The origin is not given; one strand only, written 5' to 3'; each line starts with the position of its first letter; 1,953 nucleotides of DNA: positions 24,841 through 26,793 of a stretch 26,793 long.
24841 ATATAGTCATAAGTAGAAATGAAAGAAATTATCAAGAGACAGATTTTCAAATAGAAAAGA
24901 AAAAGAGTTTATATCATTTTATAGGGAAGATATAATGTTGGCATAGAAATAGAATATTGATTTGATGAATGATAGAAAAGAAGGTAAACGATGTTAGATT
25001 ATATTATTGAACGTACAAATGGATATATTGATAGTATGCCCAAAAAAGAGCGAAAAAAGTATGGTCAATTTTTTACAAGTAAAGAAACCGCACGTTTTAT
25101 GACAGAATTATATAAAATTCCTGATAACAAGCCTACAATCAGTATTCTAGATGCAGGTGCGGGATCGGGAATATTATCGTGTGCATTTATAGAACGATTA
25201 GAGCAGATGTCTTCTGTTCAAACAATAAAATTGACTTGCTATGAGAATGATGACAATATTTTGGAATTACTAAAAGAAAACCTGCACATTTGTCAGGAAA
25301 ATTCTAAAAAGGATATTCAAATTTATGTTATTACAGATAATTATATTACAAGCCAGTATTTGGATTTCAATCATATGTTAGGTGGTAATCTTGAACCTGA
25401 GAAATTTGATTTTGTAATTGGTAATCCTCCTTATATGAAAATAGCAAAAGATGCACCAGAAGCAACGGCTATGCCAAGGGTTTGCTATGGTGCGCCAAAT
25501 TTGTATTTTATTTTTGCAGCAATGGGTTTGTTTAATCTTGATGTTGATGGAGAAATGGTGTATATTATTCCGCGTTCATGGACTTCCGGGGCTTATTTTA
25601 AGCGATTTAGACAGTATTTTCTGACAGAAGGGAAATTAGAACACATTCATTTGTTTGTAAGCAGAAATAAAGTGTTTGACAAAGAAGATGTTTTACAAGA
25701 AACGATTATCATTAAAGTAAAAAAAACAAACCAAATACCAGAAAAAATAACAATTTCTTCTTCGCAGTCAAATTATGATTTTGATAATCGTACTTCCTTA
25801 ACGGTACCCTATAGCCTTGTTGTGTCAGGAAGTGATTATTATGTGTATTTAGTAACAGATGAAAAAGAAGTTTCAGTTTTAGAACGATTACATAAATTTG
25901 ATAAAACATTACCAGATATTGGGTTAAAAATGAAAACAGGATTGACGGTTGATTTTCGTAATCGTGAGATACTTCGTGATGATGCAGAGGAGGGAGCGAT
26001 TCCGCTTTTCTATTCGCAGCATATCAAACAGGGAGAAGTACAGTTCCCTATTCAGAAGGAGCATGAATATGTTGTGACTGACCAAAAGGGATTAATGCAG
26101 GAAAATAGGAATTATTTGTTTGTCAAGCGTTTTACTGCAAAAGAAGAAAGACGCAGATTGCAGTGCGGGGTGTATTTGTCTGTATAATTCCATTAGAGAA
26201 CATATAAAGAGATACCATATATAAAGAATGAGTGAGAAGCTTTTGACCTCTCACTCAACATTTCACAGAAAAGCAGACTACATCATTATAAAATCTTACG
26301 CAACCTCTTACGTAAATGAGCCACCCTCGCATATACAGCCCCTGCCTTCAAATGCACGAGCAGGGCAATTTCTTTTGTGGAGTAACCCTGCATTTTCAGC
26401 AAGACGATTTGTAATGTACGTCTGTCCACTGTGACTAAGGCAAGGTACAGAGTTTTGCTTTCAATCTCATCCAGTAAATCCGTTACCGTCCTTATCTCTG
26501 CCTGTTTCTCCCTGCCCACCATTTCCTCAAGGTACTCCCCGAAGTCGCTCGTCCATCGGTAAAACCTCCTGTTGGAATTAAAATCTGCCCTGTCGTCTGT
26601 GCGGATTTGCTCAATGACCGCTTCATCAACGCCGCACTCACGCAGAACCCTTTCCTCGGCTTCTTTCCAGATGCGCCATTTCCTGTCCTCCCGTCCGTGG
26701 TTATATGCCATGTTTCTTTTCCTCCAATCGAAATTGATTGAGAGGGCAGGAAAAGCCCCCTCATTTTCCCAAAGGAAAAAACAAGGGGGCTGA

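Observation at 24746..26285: Abrupt AT-rich island with an orphan gamma-class adenine methyltransferase immediately after the tuf terminator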

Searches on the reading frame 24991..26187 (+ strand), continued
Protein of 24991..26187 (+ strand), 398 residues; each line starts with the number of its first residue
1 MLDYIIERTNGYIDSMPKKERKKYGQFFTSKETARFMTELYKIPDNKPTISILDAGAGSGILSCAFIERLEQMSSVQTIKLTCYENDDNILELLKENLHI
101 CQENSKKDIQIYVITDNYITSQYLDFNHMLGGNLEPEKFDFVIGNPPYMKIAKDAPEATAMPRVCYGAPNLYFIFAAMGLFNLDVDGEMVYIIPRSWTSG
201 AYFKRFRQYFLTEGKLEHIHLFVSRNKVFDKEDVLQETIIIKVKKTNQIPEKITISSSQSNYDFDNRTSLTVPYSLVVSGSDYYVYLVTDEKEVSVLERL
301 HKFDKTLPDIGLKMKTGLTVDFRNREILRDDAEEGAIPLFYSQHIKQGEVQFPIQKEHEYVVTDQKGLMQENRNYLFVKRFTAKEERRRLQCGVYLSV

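Call 84: search_dna_similar(query=P0001, collection=phages, mode=protein, max_rows=8)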
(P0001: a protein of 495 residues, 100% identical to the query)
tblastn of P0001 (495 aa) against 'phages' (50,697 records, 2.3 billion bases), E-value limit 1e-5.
Records with a match: 98; places in all: 98; records where one place covers at least 80% of the query: 98.
Best place of each record, by identity: <60% 98.
By first word of the organism name: Stx2a-converting 62; Escherichia 27; Stx2-converting 3; Shigella 2; Enterobacteria 2; Stx1a-converting 1; Terrisporobacter 1.
By host as written in the record: - 67; Escherichia coli O145 2; Escherichia coli CB13374, serotype O104:H4 2; Homo sapiens 2; Escherichia coli O145:H- strain FB5 2; Escherichia coli K514 (EHEC) 2; Shigella sonnei 2; Escherichia coli PA2 2; and 14 more.
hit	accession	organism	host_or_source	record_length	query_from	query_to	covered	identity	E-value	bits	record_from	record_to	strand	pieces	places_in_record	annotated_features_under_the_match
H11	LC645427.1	Escherichia phage PPwrbA_EH2201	-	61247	18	490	96%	31.5%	6e-68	242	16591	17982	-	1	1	none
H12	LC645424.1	Stx2a-converting phage Stx2_12E109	-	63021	18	490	96%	31.5%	6e-68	242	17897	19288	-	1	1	none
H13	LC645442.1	Stx2a-converting phage Stx2_112991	-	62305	18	490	96%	31.5%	6e-68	242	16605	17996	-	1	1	none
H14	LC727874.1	Stx2a-converting phage Stx2a_JNE202033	-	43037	18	490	96%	31.5%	7e-68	242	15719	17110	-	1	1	record has no annotation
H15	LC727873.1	Stx2a-converting phage Stx2a_JNE160313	-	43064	18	490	96%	31.5%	7e-68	242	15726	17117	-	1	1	record has no annotation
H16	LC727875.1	Stx2a-converting phage Stx2a_JNE210578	-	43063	18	490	96%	31.5%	7e-68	242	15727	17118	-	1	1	record has no annotation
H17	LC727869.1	Stx2a-converting phage Stx2a_JNE110649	-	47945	18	490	96%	31.5%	7e-68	242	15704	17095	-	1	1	record has no annotation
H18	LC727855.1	Stx2a-converting phage Stx2a_JNE082642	-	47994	18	490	96%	31.5%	7e-68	242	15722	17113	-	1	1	record has no annotation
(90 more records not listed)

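Call 85: get_annotated_region(hit=H12, flank=2500)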
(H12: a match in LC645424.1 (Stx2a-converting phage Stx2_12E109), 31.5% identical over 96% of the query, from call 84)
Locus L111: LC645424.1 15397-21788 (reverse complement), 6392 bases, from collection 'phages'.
description: Stx2a-converting phage Stx2_12E109 DNA, complete sequence.
organism: Stx2a-converting phage Stx2_12E109 (NCBI taxid 2864061)
taxonomy: Viruses; Duplodnaviria; Heunggongvirae; Uroviricota; Caudoviricetes; Sepvirinae; Oslovirus; Oslovirus Lyz12581Vzw
host: -; source: -; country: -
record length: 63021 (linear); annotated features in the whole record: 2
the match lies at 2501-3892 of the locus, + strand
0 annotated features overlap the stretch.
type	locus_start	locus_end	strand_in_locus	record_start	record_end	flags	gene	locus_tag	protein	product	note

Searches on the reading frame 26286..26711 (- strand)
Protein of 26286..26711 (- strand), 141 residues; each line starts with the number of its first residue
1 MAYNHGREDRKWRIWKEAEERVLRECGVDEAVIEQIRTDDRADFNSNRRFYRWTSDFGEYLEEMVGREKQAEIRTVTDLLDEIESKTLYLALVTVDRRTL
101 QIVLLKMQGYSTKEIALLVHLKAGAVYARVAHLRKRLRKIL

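Call 5: search_protein_families(library=pfam, proteins=[window:26286-26711:-], max_evalue=0.01)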
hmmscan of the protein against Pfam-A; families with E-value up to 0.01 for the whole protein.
window:26286-26711:- (141 aa): 2 families
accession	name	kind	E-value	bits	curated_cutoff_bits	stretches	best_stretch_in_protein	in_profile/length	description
PF08281.18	Sigma70_r4_2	-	1.1e-05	25.4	25.7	1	88-137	4-54/54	Sigma-70, region 4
PF13518.12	HTH_28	-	0.001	19.5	25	0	100-134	3-37/52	Helix-turn-helix domain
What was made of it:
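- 26286..26711 (-): Terminal gene of the element: a 141-aa sigma-70 region-4 / HTH protein. Pfam Sigma70_r4_2, 1e-5 (call 5).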

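Call 6: search_protein_families(library=ncbifam, proteins=[window:26286-26711:-], max_evalue=0.01)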
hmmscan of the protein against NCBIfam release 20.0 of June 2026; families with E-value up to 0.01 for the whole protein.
window:26286-26711:- (141 aa): 11 families
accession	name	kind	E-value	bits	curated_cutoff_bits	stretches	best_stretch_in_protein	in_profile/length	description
TIGR02937.1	sigma70-ECF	superfamily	1.9e-06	27.6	42.9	1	41-141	96-165/165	sigma-70 family RNA polymerase sigma factor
NF007225.0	PRK09643.1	equivalog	3.7e-05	23.5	190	1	90-141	132-182/204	RNA polymerase sigma factor SigM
NF007216.0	PRK09638.1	equivalog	0.00023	21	194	1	68-139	101-172/180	RNA polymerase sigma factor SigY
NF009187.0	PRK12535.1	equivalog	0.0019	17.8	290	1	74-137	117-178/197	RNA polymerase sigma factor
NF009174.0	PRK12522.1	equivalog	0.002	18.1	217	1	48-140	71-166/175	RNA polymerase sigma factor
NF009170.0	PRK12517.1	subfamily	0.0027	17.2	197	1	47-140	87-175/188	RNA polymerase sigma factor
TIGR02950.1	SigM_subfam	subfamily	0.0029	17.5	147.95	1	76-140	92-157/159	RNA polymerase sigma factor, SigM family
NF009195.0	PRK12543.1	subfamily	0.004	16.6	197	1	67-139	103-176/192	RNA polymerase sigma factor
TIGR02959.1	SigZ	equivalog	0.0047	16.8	168.65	1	50-141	61-148/170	RNA polymerase sigma factor SigZ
NF009171.0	PRK12518.1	equivalog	0.0071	16.2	208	0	90-141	134-184/191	RNA polymerase sigma factor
TIGR02947.1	SigH_actino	hypoth_equivalog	0.0075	16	251.55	1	78-141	115-179/193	RNA polymerase sigma-70 factor, TIGR02947 family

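Call 21: find_encoding_contigs(protein=window:26286-26711:-, flank=10000, max_places=10)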
Protein window:26286-26711:- (141 aa): 17 contigs read that carry it; 10 places shown.
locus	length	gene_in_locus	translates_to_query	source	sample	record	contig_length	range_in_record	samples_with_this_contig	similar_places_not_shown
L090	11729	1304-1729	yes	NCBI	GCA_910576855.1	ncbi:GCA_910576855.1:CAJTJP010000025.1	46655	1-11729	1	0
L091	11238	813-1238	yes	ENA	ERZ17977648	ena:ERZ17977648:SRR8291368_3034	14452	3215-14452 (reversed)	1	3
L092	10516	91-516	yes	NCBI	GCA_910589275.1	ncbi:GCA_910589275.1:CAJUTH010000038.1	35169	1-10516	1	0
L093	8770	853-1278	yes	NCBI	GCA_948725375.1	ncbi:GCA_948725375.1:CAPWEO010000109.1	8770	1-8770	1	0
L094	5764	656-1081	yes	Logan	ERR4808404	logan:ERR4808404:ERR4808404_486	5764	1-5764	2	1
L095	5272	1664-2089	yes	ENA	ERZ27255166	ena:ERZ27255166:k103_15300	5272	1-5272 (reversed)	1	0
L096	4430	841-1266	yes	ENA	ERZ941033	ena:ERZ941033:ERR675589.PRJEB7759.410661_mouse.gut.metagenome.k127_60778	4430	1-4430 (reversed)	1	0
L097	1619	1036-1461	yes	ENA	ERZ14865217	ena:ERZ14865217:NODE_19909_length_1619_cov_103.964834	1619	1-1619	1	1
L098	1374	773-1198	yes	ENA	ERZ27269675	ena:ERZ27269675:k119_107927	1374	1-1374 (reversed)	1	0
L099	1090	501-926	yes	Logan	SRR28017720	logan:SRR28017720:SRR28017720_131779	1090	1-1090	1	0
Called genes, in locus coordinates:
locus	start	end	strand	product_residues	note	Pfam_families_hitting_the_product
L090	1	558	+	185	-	?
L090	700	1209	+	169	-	PF04545:Sigma70_r4 (weak)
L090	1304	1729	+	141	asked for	PF08281:Sigma70_r4_2 (weak)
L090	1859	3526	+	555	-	PF07508:Recombinase, PF13408:Zn_ribbon_recom, PF14287:DUF4368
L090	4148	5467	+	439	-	PF02127:Peptidase_M18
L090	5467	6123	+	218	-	-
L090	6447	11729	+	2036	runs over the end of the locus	-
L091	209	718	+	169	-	PF04545:Sigma70_r4 (weak)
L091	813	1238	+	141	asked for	PF08281:Sigma70_r4_2 (weak)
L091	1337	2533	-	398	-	PF02384:N6_Mtase, PF07669:Eco57I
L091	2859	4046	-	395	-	PF00009:GTP_EFTU, PF03144:GTP_EFTU_D2, PF03143:GTP_EFTU_D3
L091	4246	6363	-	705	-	PF00009:GTP_EFTU, PF22042:EF-G_D2, PF03144:GTP_EFTU_D2, PF14492:EFG_III, PF16658:RF3_C (faint), PF03764:EFG_IV, PF00679:EFG_C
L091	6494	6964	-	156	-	PF00177:Ribosomal_S7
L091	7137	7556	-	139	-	PF00164:Ribosom_S12_S23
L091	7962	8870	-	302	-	PF00669:Flagellin_N, PF00700:Flagellin_C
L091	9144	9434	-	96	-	PF02599:CsrA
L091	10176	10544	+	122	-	-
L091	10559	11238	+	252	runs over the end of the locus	PF05704:Caps_synth (faint), PF04488:Gly_transf_sug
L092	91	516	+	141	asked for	PF08281:Sigma70_r4_2 (weak)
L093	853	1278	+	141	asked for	PF08281:Sigma70_r4_2 (weak)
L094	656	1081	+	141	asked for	PF08281:Sigma70_r4_2 (weak)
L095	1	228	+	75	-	?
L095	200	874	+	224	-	PF00078:RVT_1, PF08388:GIIM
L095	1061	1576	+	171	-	PF04545:Sigma70_r4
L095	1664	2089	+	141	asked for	PF08281:Sigma70_r4_2 (weak)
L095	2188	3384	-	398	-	PF02384:N6_Mtase, PF07669:Eco57I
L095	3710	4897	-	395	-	PF00009:GTP_EFTU, PF03144:GTP_EFTU_D2, PF03143:GTP_EFTU_D3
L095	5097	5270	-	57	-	?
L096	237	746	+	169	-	PF04545:Sigma70_r4 (weak)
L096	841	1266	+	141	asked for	PF08281:Sigma70_r4_2 (weak)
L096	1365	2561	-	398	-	PF02384:N6_Mtase, PF07669:Eco57I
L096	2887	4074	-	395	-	PF00009:GTP_EFTU, PF03144:GTP_EFTU_D2, PF03143:GTP_EFTU_D3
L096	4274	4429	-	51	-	?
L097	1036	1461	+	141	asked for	PF08281:Sigma70_r4_2 (weak)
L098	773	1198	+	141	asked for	PF08281:Sigma70_r4_2 (weak)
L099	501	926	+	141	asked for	PF08281:Sigma70_r4_2 (weak)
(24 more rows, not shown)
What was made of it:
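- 26286..26711 (-): The identical protein lies next to a second sigma-like gene in 17 contigs (call 21).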
